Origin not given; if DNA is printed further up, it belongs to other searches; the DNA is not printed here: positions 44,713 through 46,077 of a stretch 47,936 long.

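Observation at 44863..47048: Two paralogous SunS-type (GT2 + TPR) glycosyltransferases immediately downstream of the precursor pair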

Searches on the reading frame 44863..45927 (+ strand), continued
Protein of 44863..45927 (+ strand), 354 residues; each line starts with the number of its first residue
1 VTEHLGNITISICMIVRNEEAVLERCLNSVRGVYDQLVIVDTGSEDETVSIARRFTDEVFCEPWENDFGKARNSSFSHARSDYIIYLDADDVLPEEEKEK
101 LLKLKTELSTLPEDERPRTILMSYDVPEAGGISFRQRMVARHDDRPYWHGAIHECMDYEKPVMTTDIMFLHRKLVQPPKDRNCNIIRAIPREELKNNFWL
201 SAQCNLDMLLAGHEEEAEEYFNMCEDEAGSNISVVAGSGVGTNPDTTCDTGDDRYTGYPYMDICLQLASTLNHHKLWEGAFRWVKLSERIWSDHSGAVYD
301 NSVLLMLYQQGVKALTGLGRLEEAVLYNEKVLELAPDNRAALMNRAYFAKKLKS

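Call 42: search_dna_similar(query=window:44863-45927:+, collection=phages, mode=protein, max_evalue=0.001, max_rows=15)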
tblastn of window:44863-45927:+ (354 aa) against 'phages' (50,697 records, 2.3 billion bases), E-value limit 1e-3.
Records with a match: 23; places in all: 23; records where one place covers at least 80% of the query: 0.
Best place of each record, by identity: <60% 23.
By first word of the organism name: Bacillus 5; Bacteriophage 5; Caudoviricetes 3; Listeria 3; uncultured 3; Synechococcus 2; Tunturiibacter 1; Enterococcus 1.
By host as written in the record: - 12; Listeria monocytogenes 3; Bacillus subtilis BEST7003 2; Synechococcus sp. KCZYC6 2; Bacillus subtilis subsp. subtilis str. 168 1; Bacillus subtilis 1; Tunturiibacter psychrotolerans X4BP1 1; Enterococcus faecalis 1.
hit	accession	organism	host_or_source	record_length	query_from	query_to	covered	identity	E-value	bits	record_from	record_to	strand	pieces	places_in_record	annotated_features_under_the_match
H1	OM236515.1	Bacillus phage SPR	Bacillus subtilis BEST7003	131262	9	221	60%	28.9%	1e-11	72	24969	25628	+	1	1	putative lipopolysaccharide biosynthesis glycosyltransferase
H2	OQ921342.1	Bacillus phage SPbetaL2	Bacillus subtilis BEST7003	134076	9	221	60%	28.9%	1e-11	72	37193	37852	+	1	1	hypothetical protein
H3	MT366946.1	Bacillus phage Hyb1phi3Ts-SPbeta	Bacillus subtilis subsp. subtilis str. ...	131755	9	221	60%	28.9%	2e-11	71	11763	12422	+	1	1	putative lipopolysaccharide biosynthesis glycosyltransferase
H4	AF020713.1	Bacillus phage SPBc2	-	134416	9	221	60%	28.9%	2e-11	71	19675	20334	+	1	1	yolJ: hypothetical protein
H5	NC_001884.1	Bacillus phage SPBc2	Bacillus subtilis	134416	9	221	60%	28.9%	2e-11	71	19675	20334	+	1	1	yolJ: beta-1,4-glycosyltransferase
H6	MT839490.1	Bacteriophage sp.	human fecal samples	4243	6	92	25%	54.0%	2e-20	98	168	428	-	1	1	record has no annotation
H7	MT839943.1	Bacteriophage sp.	human fecal samples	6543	8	91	24%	53.6%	8e-18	91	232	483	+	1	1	record has no annotation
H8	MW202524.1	Caudoviricetes sp.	Manatee Spring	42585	10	156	42%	30.3%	1e-8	62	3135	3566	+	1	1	beta4glucosyltransferase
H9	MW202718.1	Caudoviricetes sp.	Manatee Spring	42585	10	156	42%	30.3%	1e-8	62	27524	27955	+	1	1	beta4glucosyltransferase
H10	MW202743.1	Caudoviricetes sp.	Manatee Spring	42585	10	156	42%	30.3%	1e-8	62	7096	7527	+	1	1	beta4glucosyltransferase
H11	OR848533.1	Listeria phage LM 4-14-1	Listeria monocytogenes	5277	10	91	23%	47.6%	1e-14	81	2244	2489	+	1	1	record has no annotation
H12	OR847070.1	Listeria phage LM 4-11-1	Listeria monocytogenes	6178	10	91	23%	47.6%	1e-14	81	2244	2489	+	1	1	record has no annotation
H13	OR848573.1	Listeria phage LM 4-14-1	Listeria monocytogenes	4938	10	91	23%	47.6%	1e-14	81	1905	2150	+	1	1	record has no annotation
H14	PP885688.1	Tunturiibacter phage Tunturi_5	Tunturiibacter psychrotolerans X4BP1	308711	6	90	24%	42.6%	7e-6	54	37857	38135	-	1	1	beta-1,4-glycosyltransferase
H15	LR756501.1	uncultured phage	metagenomic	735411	10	92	23%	40.4%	1e-4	50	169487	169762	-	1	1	record has no annotation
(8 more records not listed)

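Call 43: fold_search(model_id=the predicted structure, library=pdb)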
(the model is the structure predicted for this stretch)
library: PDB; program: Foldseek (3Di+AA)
matches with E <= 10: 1572; with E <= 0.001: 169
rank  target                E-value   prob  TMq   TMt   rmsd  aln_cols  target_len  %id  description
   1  7msn_A                9.7e-15  1.00  0.59  0.51   9.9       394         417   18  SunS glycosin S-glycosyltransferase (released 2022-04-13)
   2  7msp_B                1.7e-14  1.00  0.58  0.61   4.9       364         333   17  SunS glycosin S-glycosyltransferase (released 2022-04-13)
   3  7msp_A                4.4e-14  1.00  0.57  0.60   5.5       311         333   20  SunS glycosin S-glycosyltransferase (released 2022-04-13)
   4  7msn_B                4.4e-14  1.00  0.58  0.50   9.2       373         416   18  SunS glycosin S-glycosyltransferase (released 2022-04-13)
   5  7msk_B                1.5e-13  1.00  0.57  0.49   8.4       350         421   19  ThuS glycosin S-glycosyltransferase (released 2022-04-13)
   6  7msk_A                4.1e-13  1.00  0.59  0.51   5.0       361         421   16  ThuS glycosin S-glycosyltransferase (released 2022-04-13)
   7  9omn_B                2.8e-07  1.00  0.34  0.43  11.3       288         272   16  WrtF fucosyltransferase - GDP-2-deoxy-2-fluoro-beta-L-fucose (released 2025-10-29)
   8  9omm_A                8.7e-07  1.00  0.34  0.46   9.6       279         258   16  WrtF fucosyltransferase - tetrasaccharide product (released 2025-10-29)
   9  9omh_D                9.7e-07  1.00  0.37  0.47  10.2       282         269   16  WrtF fucosyltransferase - Apo (released 2025-10-29)
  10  9omh_A                1.0e-06  1.00  0.35  0.45  10.0       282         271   17  WrtF fucosyltransferase - Apo (released 2025-10-29)
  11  9oml_B                1.3e-06  1.00  0.36  0.45  10.2       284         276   16  WrtF fucosyltransferase - acetylated trisaccharide acceptor (released 2025-10-29)
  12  9omk_B                1.9e-06  1.00  0.35  0.47   9.5       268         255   18  WrtF fucosyltransferase - trisaccharide acceptor (released 2025-10-29)
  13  9omm_B                2.0e-06  1.00  0.34  0.43  10.1       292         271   17  WrtF fucosyltransferase - tetrasaccharide product (released 2025-10-29)
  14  9omn_A                2.1e-06  1.00  0.37  0.49   9.7       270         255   17  WrtF fucosyltransferase - GDP-2-deoxy-2-fluoro-beta-L-fucose (released 2025-10-29)
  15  9omi_B                2.2e-06  1.00  0.33  0.44  11.0       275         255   17  WrtF fucosyltransferase - GDP (released 2025-10-29)
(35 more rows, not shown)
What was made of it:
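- On Glycocin biosynthetic locus: The resemblance at fold level is real: Foldseek E about 1e-14, TM 0.58 (call 43).
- SunS and ThuS are the best full-length structural matches (call 43).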

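Call 45: get_annotated_region(hit=H5, flank=3000)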
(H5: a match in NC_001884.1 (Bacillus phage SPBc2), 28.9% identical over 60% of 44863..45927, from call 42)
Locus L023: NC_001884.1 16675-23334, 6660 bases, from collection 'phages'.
description: Bacillus phage SPBc2, complete genome.
organism: Bacillus phage SPBc2 (NCBI taxid 2932878)
taxonomy: Viruses; Duplodnaviria; Heunggongvirae; Uroviricota; Caudoviricetes; Spbetavirus; Spbetavirus SPbeta
host: Bacillus subtilis; source: -; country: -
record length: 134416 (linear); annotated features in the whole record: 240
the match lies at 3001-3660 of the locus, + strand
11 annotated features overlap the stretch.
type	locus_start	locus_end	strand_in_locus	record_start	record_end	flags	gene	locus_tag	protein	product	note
CDS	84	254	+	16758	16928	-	yolG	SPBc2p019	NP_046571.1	bacteriocin sublancin-168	putative bacteriocin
stem_loop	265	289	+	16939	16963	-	-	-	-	-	-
CDS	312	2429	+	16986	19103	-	yolH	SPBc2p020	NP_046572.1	ABC transporter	probable bacteriocin exporter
CDS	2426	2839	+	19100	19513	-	yolI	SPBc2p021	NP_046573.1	disulfide bond formation protein BdbA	-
CDS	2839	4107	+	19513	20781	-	yolJ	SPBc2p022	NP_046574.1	beta-1,4-glycosyltransferase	-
CDS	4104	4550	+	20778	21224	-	yolK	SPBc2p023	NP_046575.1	disulfide bond formation protein B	-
stem_loop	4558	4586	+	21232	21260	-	-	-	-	-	-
CDS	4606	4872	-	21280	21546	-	yomA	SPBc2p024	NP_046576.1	holin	-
CDS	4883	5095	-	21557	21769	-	yomB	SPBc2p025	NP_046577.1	involved in bacteriocin production or immunity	-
CDS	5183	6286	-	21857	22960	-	yomC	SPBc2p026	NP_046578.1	endolysin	-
CDS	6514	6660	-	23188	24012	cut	yomD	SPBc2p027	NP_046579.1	endonuclease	-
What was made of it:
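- On Glycocin biosynthetic locus: The sublancin locus has sunT, bdbA and bdbB (call 45).
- Closest known: Glycocins. Different: Compare the sublancin locus in call 45.
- The sublancin locus has sunT, bdbA and bdbB alongside sunS (call 45).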

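Call 46: get_annotated_region(hit=H12, flank=4000)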
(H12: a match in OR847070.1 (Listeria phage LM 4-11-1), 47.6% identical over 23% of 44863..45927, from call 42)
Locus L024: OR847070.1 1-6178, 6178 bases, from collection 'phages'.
description: UNVERIFIED_ORG: Listeria phage LM 4-11-1 clone NODE_355_length_6178_cov_45.451893 genomic sequence.
organism: Listeria phage LM 4-11-1 (NCBI taxid 3113835)
taxonomy: Viruses
host: Listeria monocytogenes; source: wastewater; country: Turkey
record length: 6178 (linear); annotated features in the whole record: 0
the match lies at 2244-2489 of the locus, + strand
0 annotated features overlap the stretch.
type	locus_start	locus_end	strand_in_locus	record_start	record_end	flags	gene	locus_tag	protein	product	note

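Call 47: get_annotated_region(hit=H6, flank=5000)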
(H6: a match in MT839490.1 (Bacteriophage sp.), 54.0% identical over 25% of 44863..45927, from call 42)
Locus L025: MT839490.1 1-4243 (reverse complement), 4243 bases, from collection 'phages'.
description: UNVERIFIED: Bacteriophage sp. clone scaffold_10853 genomic sequence.
organism: Bacteriophage sp. (NCBI taxid 38018)
taxonomy: Viruses
host: -; source: human fecal samples; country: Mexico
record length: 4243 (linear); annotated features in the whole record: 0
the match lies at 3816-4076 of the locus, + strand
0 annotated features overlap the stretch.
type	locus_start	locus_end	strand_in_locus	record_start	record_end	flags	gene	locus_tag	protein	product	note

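Call 52: find_encoding_contigs(protein=P0017, flank=6000, max_places=2)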
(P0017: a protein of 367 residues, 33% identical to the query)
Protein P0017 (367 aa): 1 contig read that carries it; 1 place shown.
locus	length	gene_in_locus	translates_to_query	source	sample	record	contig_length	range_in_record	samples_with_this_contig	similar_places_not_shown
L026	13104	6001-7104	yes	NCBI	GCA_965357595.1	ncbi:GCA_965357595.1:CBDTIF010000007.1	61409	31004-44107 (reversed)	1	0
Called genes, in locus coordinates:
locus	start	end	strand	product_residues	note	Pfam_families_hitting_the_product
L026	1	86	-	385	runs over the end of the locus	PF08239:SH3_3 (weak), PF06347:SH3_4 (weak), PF08239:SH3_3, PF00877:NLPC_P60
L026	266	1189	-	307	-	PF00890:FAD_binding_2 (weak), PF01134:GIDA (faint), PF01946:Thi4 (weak), PF07992:Pyr_redox_2, PF12831:FAD_oxidored (weak), PF13450:NAD_binding_8 (weak), PF13738:Pyr_redox_3, PF00070:Pyr_redox, +4 more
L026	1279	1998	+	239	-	PF00106:adh_short, PF08659:KR, PF13561:adh_short_C2, PF08643:DUF1776 (weak)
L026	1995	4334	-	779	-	PF07719:TPR_2 (faint), PF13176:TPR_7 (faint), PF24885:TPR_NPHP3 (weak), PF13424:TPR_12 (weak), PF17874:TPR_MalT, PF13424:TPR_12, PF13228:DUF4037, PF13526:DUF4125, +3 more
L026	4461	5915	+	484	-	PF03323:GerA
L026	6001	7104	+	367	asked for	PF00535:Glycos_transf_2, PF10111:Glyco_tranf_2_2 (weak), PF07719:TPR_2 (faint)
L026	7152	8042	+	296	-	-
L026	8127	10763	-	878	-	PF00009:GTP_EFTU, PF14492:EFG_III (weak), PF03764:EFG_IV, PF00679:EFG_C, PF05991:NYN_YacP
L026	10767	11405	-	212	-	PF02589:LUD_dom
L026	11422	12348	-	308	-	PF00691:OmpA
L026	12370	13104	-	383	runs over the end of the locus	PF28082:ZorA-like_t1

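Call 53: find_encoding_contigs(protein=P0029, flank=6000, max_places=2)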
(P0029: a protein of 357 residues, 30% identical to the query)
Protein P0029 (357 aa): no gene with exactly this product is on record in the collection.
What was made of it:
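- Tried and rejected: The look-up for P0029 found no record (call 53).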

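Call 54: find_encoding_contigs(protein=P0009, flank=7000, max_places=2)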
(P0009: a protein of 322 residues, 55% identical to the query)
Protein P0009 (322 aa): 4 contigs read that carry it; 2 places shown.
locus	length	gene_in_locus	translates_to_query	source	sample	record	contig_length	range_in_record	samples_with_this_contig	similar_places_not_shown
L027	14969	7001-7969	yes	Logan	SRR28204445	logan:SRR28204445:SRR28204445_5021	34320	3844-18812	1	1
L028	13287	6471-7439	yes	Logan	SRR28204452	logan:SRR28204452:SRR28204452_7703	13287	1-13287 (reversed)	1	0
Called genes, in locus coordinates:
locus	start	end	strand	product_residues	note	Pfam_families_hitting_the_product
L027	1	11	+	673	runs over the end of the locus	PF25917:BSH_RND (faint), PF25990:Beta-barrel_YknX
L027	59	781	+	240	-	PF00005:ABC_tran, PF02463:SMC_N (faint), PF13304:AAA_21 (faint)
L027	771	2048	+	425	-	PF12704:MacB_PCD, PF02687:FtsX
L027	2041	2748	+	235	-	PF00072:Response_reg, PF00486:Trans_reg_C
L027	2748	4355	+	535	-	PF00672:HAMP, PF00512:HisKA, PF02518:HATPase_c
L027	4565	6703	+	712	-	PF01841:Transglut_core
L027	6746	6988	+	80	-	-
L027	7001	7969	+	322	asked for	PF00535:Glycos_transf_2, PF10111:Glyco_tranf_2_2 (weak), PF14559:TPR_19 (faint)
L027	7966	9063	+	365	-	PF00535:Glycos_transf_2, PF00515:TPR_1 (faint), PF07719:TPR_2 (faint), PF13181:TPR_8 (faint), PF13428:TPR_14 (faint), PF13424:TPR_12 (faint)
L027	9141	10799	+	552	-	PF12671:Amidase_6, PF05257:CHAP (weak), PF13306:LRR_5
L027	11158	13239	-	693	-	PF13306:LRR_5 (weak), PF03382:DUF285, PF13855:LRR_8 (faint), PF12799:LRR_4 (faint), PF13306:LRR_5, PF03382:DUF285, PF13306:LRR_5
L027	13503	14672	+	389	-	PF04392:ABC_sub_bind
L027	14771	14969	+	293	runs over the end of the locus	PF02653:BPD_transp_2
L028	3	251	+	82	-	?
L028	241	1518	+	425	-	PF12704:MacB_PCD, PF02687:FtsX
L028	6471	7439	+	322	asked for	PF00535:Glycos_transf_2, PF10111:Glyco_tranf_2_2 (weak), PF14559:TPR_19 (faint)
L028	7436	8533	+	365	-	PF00535:Glycos_transf_2, PF00515:TPR_1 (faint), PF07719:TPR_2 (faint), PF13181:TPR_8 (faint), PF13428:TPR_14 (faint), PF13424:TPR_12 (faint)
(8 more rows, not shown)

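Call 55: find_encoding_contigs(protein=P0010, flank=7000, max_places=2)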
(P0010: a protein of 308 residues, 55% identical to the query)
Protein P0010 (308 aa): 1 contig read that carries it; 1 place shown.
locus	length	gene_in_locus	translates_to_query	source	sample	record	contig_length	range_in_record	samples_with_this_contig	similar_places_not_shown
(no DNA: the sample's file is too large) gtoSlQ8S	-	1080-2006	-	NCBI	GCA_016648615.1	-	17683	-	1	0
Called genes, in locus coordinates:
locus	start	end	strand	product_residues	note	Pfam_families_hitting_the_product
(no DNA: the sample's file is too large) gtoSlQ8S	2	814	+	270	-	?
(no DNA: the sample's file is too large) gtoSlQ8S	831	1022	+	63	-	-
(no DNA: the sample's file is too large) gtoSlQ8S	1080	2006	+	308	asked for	PF00535:Glycos_transf_2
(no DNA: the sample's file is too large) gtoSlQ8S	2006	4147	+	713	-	PF01841:Transglut_core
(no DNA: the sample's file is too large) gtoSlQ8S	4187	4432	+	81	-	-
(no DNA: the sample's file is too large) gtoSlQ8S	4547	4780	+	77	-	-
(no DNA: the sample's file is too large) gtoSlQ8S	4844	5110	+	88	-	-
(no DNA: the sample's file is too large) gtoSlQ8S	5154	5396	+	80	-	-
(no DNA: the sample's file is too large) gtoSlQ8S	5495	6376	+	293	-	PF00005:ABC_tran, PF02463:SMC_N, PF13304:AAA_21 (faint)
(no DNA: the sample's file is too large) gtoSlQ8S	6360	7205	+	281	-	PF00005:ABC_tran, PF02463:SMC_N (weak), PF13304:AAA_21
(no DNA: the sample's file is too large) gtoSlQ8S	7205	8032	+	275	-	PF02361:CbiQ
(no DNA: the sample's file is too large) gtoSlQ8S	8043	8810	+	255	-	PF01416:PseudoU_synth_1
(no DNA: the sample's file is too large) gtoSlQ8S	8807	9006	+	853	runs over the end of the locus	PF09587:PGA_cap, PF02585:PIG-L (weak)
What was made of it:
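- Tried and rejected: The P0010 contig had gene calls but no DNA (call 55).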

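Call 56: find_encoding_contigs(protein=P0013, flank=7000, max_places=2)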
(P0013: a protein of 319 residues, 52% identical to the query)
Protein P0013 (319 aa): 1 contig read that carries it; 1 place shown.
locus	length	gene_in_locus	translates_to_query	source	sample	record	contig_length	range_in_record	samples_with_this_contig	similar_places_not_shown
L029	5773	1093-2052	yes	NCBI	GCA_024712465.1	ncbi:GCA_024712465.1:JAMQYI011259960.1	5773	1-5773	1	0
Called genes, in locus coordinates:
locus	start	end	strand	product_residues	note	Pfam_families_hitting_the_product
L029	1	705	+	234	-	?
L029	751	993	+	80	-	-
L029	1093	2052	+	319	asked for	PF10111:Glyco_tranf_2_2, PF00535:Glycos_transf_2, PF13181:TPR_8 (faint), PF07719:TPR_2 (faint)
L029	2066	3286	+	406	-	PF00535:Glycos_transf_2, PF10111:Glyco_tranf_2_2 (faint), PF13424:TPR_12 (faint), PF00515:TPR_1 (faint), PF07719:TPR_2 (faint), PF13176:TPR_7 (faint), PF13181:TPR_8 (faint), PF13428:TPR_14 (faint)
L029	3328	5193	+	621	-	PF00188:CAP, PF13306:LRR_5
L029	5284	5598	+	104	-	PF03551:PadR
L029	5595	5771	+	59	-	?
